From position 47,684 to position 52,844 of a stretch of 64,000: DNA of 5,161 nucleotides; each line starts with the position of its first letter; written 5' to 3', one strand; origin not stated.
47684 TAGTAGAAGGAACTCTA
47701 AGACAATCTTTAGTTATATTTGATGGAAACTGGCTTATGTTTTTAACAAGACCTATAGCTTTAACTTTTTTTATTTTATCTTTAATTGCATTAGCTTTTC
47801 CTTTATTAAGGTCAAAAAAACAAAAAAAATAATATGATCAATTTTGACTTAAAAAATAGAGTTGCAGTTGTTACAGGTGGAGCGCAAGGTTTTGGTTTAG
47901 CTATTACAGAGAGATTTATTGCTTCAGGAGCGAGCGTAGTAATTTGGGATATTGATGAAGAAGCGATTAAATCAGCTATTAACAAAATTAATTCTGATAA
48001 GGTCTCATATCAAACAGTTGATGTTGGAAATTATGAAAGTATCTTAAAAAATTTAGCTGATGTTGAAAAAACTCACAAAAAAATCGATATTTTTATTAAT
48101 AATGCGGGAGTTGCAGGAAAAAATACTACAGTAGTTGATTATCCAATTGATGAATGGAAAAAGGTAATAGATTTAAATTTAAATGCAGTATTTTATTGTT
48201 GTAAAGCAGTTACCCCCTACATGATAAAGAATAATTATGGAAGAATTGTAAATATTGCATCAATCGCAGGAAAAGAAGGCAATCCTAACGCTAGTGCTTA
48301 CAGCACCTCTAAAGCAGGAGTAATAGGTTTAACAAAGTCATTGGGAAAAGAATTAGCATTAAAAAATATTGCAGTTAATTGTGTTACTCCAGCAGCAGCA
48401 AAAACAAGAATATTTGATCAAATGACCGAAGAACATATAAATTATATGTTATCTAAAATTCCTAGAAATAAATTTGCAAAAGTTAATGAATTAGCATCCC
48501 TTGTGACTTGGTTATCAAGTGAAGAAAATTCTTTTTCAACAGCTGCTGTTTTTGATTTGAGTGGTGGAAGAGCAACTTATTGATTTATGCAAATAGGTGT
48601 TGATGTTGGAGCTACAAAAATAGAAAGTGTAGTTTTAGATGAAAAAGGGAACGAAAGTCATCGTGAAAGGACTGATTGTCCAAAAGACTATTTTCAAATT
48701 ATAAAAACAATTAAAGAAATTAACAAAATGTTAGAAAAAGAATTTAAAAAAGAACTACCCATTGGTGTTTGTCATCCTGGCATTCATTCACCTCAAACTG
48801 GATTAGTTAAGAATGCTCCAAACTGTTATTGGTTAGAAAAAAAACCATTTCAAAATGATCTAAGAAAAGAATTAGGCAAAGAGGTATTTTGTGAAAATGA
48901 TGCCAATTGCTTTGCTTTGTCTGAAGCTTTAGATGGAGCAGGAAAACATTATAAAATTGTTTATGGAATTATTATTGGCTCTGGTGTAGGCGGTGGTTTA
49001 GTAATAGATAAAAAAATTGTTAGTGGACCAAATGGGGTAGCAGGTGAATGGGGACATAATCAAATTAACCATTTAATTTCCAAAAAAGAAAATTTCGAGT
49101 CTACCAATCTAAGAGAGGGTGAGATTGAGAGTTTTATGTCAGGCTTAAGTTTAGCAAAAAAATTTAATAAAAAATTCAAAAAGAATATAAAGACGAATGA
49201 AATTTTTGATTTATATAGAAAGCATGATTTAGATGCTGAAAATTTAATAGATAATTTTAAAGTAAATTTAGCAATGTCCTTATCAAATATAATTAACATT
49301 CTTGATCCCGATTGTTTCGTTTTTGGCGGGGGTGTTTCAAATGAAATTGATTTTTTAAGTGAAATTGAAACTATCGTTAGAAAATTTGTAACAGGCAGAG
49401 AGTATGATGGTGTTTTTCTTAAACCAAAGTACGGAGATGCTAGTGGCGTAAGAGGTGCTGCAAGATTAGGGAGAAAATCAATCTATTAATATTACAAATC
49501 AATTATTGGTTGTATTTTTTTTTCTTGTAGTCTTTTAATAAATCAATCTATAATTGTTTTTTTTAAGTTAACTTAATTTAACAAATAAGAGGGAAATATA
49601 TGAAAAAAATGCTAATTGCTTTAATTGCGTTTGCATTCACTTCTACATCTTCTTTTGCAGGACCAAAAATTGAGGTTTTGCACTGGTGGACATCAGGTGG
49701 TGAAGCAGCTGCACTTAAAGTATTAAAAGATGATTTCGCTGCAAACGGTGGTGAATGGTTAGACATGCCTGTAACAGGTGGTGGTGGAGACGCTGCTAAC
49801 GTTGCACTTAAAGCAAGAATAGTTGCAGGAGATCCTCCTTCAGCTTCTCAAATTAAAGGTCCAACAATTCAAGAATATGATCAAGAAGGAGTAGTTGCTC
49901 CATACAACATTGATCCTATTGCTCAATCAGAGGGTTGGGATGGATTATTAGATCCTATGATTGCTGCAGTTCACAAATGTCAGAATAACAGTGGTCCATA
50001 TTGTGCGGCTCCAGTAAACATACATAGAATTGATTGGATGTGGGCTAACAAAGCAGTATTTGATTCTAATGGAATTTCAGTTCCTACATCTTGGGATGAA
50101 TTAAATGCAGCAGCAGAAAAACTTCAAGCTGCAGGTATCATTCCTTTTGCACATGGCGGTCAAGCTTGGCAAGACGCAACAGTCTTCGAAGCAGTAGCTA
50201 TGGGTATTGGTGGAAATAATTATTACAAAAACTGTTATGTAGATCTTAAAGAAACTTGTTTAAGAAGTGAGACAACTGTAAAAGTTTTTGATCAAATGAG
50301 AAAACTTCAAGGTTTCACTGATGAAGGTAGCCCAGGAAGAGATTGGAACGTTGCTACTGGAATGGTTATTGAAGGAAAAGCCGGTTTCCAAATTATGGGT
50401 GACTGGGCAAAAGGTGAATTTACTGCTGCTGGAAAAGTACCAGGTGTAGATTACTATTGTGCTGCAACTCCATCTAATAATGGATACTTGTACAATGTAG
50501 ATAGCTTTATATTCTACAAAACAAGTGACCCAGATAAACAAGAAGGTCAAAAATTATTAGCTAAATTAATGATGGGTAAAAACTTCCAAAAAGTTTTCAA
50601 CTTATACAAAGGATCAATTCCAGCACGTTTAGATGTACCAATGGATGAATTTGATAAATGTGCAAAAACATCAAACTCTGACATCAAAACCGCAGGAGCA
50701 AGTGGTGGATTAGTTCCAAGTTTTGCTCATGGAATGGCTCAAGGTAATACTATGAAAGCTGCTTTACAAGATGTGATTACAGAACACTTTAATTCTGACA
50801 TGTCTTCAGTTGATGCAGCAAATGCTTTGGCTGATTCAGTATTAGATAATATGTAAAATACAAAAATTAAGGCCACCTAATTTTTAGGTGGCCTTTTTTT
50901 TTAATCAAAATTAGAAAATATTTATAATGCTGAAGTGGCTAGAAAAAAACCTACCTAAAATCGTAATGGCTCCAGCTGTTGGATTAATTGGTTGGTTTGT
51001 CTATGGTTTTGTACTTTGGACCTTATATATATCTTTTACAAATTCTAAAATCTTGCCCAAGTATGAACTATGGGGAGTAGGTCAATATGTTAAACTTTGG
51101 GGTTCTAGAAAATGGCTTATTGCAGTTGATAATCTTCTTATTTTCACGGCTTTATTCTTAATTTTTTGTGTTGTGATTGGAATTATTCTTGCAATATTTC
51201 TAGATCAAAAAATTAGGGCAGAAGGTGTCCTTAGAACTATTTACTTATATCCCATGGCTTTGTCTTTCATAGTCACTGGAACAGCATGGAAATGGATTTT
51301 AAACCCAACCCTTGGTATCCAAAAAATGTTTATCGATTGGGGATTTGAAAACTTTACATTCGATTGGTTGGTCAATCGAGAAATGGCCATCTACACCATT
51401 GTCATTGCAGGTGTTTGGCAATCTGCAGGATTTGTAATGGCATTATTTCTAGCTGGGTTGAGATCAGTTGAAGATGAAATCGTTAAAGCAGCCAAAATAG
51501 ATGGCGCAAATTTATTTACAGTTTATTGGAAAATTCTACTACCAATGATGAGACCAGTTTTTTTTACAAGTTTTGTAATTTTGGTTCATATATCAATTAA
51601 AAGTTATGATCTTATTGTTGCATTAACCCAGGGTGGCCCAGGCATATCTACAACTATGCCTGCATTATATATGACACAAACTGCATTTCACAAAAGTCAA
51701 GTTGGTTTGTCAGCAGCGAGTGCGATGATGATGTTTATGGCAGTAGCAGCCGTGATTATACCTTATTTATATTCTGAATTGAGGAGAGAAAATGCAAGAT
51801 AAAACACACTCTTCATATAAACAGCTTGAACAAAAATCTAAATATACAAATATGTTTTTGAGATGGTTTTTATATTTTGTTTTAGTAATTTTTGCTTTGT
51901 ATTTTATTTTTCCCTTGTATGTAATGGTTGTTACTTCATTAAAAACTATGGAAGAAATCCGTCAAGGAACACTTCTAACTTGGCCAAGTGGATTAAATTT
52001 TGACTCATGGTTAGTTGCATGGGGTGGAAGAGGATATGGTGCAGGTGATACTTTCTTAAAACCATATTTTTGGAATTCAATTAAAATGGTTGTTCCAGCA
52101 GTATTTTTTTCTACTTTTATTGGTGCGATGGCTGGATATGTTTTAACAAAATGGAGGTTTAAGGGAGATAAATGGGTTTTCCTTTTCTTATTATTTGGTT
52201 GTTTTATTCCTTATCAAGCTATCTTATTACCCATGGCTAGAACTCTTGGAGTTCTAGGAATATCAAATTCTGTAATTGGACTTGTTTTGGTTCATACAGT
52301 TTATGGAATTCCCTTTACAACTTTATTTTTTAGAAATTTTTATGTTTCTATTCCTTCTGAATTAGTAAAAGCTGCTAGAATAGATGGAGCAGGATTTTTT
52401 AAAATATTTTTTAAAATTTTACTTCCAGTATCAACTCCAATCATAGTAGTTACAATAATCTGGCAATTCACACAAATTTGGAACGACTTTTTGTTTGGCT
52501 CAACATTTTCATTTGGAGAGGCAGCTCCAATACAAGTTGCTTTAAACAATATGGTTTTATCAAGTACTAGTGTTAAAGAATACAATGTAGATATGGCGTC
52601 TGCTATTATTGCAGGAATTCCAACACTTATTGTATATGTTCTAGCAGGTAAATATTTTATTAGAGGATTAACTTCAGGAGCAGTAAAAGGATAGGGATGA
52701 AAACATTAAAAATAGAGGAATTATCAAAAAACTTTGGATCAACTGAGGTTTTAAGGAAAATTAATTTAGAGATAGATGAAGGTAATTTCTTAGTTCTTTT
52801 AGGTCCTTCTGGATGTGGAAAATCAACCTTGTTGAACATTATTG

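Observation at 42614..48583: Candidate vitamin C (ascorbate) breakdown-product scavenging module in SAR11: ClxD-like PdxA + LyxD + TTT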

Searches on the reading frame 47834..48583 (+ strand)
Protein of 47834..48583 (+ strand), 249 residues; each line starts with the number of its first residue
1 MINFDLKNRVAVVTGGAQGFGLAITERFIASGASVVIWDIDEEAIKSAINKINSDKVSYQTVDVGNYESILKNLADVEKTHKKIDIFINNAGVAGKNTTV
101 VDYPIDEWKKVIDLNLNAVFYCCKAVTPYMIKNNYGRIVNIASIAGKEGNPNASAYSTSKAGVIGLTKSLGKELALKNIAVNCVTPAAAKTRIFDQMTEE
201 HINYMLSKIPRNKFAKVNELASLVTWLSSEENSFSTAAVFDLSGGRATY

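Call 3: search_protein_families(library=pfam, proteins=[window:47834-48583:+])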
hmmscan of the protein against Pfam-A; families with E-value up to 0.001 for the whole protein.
window:47834-48583:+ (249 aa): 5 families
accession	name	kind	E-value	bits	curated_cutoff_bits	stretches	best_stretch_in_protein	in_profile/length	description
PF00106.31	adh_short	-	2.2e-56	190.9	26.6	1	9-199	1-192/195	short chain dehydrogenase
PF13561.12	adh_short_C2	-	7.8e-52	176.6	27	1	17-245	3-234/236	Enoyl-(Acyl carrier protein) reductase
PF08659.16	KR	-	9.5e-08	32.6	22.6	1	12-160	4-153/180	KR domain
PF23441.1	SDR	-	2.1e-07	31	27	1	6-196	5-201/258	SDR-like rossmann domain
PF01370.27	Epimerase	-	1.2e-05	25.3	20.9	1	12-213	2-197/240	NAD dependent epimerase/dehydratase family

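Call 4: search_protein_families(library=ncbifam, proteins=[window:47834-48583:+])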
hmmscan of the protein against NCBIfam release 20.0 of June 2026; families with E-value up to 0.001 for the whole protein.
window:47834-48583:+ (249 aa): 227 families (the best 25 are shown)
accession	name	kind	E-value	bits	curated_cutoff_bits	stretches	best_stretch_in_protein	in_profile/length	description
NF009466.0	PRK12826.1-2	subfamily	1.1e-66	224.8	222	1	7-247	2-245/248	3-oxoacyl-ACP reductase FabG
NF004198.0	PRK05653.1-3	equivalog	8.7e-65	218.6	296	1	6-246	5-246/248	3-oxoacyl-ACP reductase FabG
TIGR01830.1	3oxo_ACP_reduc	equivalog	4.8e-62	209.8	297.75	1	11-245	1-237/239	3-oxoacyl-[acyl-carrier-protein] reductase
NF005559.1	PRK07231.1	subfamily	1.2e-59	201.8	215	1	6-247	2-248/249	glucose 1-dehydrogenase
NF004197.0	PRK05653.1-1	equivalog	1e-56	192.3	332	1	4-246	3-246/249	3-oxoacyl-ACP reductase FabG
NF009464.0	PRK12824.1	subfamily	2.4e-56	191.2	269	1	8-246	2-242/245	3-oxoacyl-ACP reductase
TIGR01829.1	AcAcCoA_reduct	subfamily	2.8e-54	184.3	302.1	1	9-246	1-240/242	acetoacetyl-CoA reductase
NF005309.0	PRK06841.1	subfamily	4.2e-54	183.7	286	1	3-245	10-251/255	GolD/DthD family dehydrogenase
NF052558.1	MBtsdlDhBudC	equivalog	1.4e-53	182.1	270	1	7-246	2-241/250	meso-2,3-butanediol dehydrogenase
NF004791.0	PRK06138.1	equivalog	2.6e-52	177.7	312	1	5-246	2-249/252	SDR family oxidoreductase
NF009093.0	PRK12429.1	subfamily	8.9e-52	175.9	258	1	6-245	3-255/259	3-hydroxybutyrate dehydrogenase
NF005067.0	PRK06484.1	equivalog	1.6e-51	175.5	713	1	7-249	8-254/524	short chain dehydrogenase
TIGR01963.1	PHB_DH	subfamily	2.5e-51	174.4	307.05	1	9-245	2-251/255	3-hydroxybutyrate dehydrogenase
NF004713.0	PRK06057.1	equivalog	4.3e-50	170.6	404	1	6-246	7-249/257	3-oxoacyl-ACP reductase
NF053701.1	CsHdxCHCADhChcB2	equivalog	1.2e-49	169.1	350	1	6-246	1-242/245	cis-4-hydroxycyclohexanecarboxylate dehydrogenase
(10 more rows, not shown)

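Call 39: search_solved_structures(query=window:47834-48583:+, max_evalue=1e-35)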
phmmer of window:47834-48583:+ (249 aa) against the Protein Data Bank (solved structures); distinct sequences matched with E-value up to 1e-35: 50.
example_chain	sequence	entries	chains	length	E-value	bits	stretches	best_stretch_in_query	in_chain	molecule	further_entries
9jve_A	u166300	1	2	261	6.9e-89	300.7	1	3-249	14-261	SDR family NAD(P)-dependent oxidoreductase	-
9kq1_A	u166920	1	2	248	6.4e-86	291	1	2-249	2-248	SDR superfamily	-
6d9y_A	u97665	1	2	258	4.1e-82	278.5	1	3-249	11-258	Short-chain dehydrogenase/reductase SDR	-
5x8h_A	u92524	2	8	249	6.1e-49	170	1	6-246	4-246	Short-chain dehydrogenase reductase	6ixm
2et6_A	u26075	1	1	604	9.1e-49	169.4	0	5-203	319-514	(3R)-hydroxyacyl-CoA dehydrogenase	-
8y7r_A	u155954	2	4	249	9.3e-48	166.1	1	6-246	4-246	NAD(P)-dependent dehydrogenase (Short-subunit alcohol dehydrogenase family)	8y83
4nbu_A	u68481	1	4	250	1.2e-45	159.3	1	6-245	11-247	3-oxoacyl-(Acyl-carrier-protein) reductase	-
2uvd_A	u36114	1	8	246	3.1e-44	154.6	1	6-246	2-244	3-OXOACYL-(ACYL-CARRIER-PROTEIN) REDUCTASE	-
2c07_A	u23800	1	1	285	1.9e-43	152.1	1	7-246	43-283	3-OXOACYL-(ACYL-CARRIER PROTEIN) REDUCTASE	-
7pcs_B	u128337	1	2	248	2.6e-42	148.3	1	6-248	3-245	BbsD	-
3lyl_A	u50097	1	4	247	1.6e-40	142.5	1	6-246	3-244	3-oxoacyl-(Acyl-carrier-protein) reductase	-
7emg_A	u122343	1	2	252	3.5e-40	141.3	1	6-246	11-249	3-oxoacyl-[acyl-carrier-protein] reductase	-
6t77_A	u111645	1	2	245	6e-40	140.6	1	6-246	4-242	3-oxoacyl-ACP reductase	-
5cdy_A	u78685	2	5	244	8.3e-39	136.8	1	7-245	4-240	3-oxoacyl-[acyl-carrier protein] reductase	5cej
4dml_A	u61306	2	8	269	8.6e-39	136.8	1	5-246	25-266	3-oxoacyl-[acyl-carrier-protein] reductase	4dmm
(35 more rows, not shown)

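Call 85: search_solved_structures(query=window:47834-48583:+, max_evalue=1e-70, show_alignments=3)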
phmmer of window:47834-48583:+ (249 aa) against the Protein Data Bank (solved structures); distinct sequences matched with E-value up to 1e-70: 3.
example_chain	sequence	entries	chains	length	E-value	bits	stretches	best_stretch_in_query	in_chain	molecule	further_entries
9jve_A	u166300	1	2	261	6.9e-89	300.7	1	3-249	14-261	SDR family NAD(P)-dependent oxidoreductase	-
9kq1_A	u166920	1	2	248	6.4e-86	291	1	2-249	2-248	SDR superfamily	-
6d9y_A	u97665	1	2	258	4.1e-82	278.5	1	3-249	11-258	Short-chain dehydrogenase/reductase SDR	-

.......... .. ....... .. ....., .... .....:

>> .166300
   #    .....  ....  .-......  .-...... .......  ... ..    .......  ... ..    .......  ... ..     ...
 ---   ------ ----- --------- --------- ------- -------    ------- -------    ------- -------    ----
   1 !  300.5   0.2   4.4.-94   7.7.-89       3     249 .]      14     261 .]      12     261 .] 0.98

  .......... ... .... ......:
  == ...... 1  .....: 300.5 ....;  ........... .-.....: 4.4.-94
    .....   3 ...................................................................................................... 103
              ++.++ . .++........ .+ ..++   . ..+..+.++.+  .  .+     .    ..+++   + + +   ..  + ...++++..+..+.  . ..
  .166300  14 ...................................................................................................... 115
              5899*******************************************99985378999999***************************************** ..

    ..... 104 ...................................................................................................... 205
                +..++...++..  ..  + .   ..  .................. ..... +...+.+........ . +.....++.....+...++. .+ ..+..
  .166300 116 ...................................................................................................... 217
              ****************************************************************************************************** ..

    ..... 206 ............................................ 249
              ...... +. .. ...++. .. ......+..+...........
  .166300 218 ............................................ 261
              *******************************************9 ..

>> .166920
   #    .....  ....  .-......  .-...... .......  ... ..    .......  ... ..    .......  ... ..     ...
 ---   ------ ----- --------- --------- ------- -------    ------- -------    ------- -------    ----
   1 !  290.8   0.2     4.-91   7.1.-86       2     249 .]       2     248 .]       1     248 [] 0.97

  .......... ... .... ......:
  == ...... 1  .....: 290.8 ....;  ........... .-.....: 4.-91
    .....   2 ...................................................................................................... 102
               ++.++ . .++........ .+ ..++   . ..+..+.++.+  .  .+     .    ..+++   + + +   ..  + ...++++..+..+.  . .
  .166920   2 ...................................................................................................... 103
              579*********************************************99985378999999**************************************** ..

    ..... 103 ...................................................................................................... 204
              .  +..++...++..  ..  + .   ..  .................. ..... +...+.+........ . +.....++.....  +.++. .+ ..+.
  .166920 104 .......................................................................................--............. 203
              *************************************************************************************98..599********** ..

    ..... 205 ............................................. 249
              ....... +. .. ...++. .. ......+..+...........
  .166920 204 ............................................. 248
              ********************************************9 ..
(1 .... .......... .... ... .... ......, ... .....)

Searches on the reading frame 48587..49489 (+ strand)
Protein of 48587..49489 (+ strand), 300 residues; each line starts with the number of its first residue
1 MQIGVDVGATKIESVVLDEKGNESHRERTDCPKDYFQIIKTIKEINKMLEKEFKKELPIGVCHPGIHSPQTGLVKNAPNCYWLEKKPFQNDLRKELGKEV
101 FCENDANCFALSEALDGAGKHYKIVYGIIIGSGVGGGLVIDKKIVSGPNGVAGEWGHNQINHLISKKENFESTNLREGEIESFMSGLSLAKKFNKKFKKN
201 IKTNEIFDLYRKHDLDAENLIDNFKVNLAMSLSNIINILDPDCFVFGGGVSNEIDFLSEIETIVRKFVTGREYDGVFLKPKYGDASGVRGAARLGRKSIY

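Call 3: search_protein_families(library=pfam, proteins=[window:48587-49489:+])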
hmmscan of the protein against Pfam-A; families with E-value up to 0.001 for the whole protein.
window:48587-49489:+ (300 aa): 2 families
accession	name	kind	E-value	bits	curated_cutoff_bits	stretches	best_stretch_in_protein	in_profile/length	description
PF00480.26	ROK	-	3.3e-65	220.9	22.9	1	3-295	2-291/294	ROK family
PF01869.26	BcrAD_BadFG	-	0.00014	21.9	31.5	0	3-27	1-25/271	BadF/BadG/BcrA/BcrD ATPase family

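Call 4: search_protein_families(library=ncbifam, proteins=[window:48587-49489:+])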
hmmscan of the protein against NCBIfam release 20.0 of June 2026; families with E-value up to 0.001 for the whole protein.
window:48587-49489:+ (300 aa): 13 families
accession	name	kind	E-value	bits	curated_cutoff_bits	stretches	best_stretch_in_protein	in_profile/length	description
NF007108.0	PRK09557.1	equivalog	4.4e-80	269.2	443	1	1-294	2-299/303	fructokinase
NF009835.0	PRK13310.1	equivalog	2.6e-60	204.3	380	1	1-294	1-299/303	N-acetylglucosamine kinase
TIGR00744.1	ROK_glcA_fam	subfamily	2.2e-39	135.6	260.35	1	3-297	1-310/318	ROK family glucokinase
NF009836.0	PRK13311.1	equivalog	7.1e-32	110.6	551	1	1-241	1-246/256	N-acetyl-D-glucosamine kinase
NF007251.0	PRK09698.1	equivalog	1.2e-31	110.1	253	1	2-298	8-299/304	allose kinase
NF003461.0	PRK05082.1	subfamily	5.8e-28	98.1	283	1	3-297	4-288/291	N-acetylmannosamine kinase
NF042998.1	bglucokin_BglK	equivalog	2.3e-23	82.9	550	1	5-267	6-261/291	beta-glucoside kinase BglK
NF045551.1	GK_Pyrobac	equivalog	9.7e-23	80.9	500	1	2-296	2-281/294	ATP-dependent glucokinase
NF047821.1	NactlManKinNanK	equivalog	3e-21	76.2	450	1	3-296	4-287/288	N-acetylmannosamine kinase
NF047937.1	TransRegNagC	equivalog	3e-18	66.2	650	1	36-255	120-342/399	DNA-binding transcriptional regulator NagC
NF049930.1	TransRegMlc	equivalog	1.9e-15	57.1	530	1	37-257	127-350/405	sugar metabolism global transcriptional regulator Mlc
NF045942.1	PolPhglucPhase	equivalog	2e-13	50.6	250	1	2-167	2-163/242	polyphosphate--glucose phosphotransferase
NF045550.1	FrctkaseScrK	equivalog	6.7e-07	29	400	1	6-262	9-249/293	fructokinase ScrK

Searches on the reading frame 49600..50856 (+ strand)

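Call 20: search_protein_families(library=pfam, proteins=[window:49600-50856:+], max_evalue=0.00001)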
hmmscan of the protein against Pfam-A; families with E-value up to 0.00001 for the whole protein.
window:49600-50856:+ (418 aa): 2 families
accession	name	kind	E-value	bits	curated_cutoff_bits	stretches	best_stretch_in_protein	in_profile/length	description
PF01547.30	SBP_bac_1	-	1.3e-21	78.4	26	1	58-321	29-298/307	Bacterial extracellular solute-binding protein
PF13416.11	SBP_bac_8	-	7.1e-17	62.5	27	1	46-348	6-267/279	Bacterial extracellular solute-binding protein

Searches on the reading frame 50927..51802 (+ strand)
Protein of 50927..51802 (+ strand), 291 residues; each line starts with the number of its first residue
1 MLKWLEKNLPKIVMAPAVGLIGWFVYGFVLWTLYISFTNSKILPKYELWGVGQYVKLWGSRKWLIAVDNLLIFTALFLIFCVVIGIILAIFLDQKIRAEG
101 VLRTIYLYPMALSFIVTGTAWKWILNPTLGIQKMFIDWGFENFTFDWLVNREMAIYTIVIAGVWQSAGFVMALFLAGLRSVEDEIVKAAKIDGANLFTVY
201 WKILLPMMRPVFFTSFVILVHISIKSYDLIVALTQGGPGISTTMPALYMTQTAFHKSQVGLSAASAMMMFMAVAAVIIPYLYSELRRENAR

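Call 20: search_protein_families(library=pfam, proteins=[window:50927-51802:+], max_evalue=0.00001)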
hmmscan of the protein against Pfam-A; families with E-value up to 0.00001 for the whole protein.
window:50927-51802:+ (291 aa): 1 family
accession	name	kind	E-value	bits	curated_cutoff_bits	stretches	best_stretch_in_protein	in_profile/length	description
PF00528.27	BPD_transp_1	-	1.1e-16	61.6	26.4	1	82-278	2-175/184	Binding-protein-dependent transport system inner membrane component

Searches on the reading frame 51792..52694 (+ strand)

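Call 20: search_protein_families(library=pfam, proteins=[window:51792-52694:+], max_evalue=0.00001)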
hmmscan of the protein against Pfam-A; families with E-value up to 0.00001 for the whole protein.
window:51792-52694:+ (300 aa): 1 family
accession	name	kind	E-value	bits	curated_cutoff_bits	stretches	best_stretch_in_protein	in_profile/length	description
PF00528.27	BPD_transp_1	-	1.1e-17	64.8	26.4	1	108-285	2-171/184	Binding-protein-dependent transport system inner membrane component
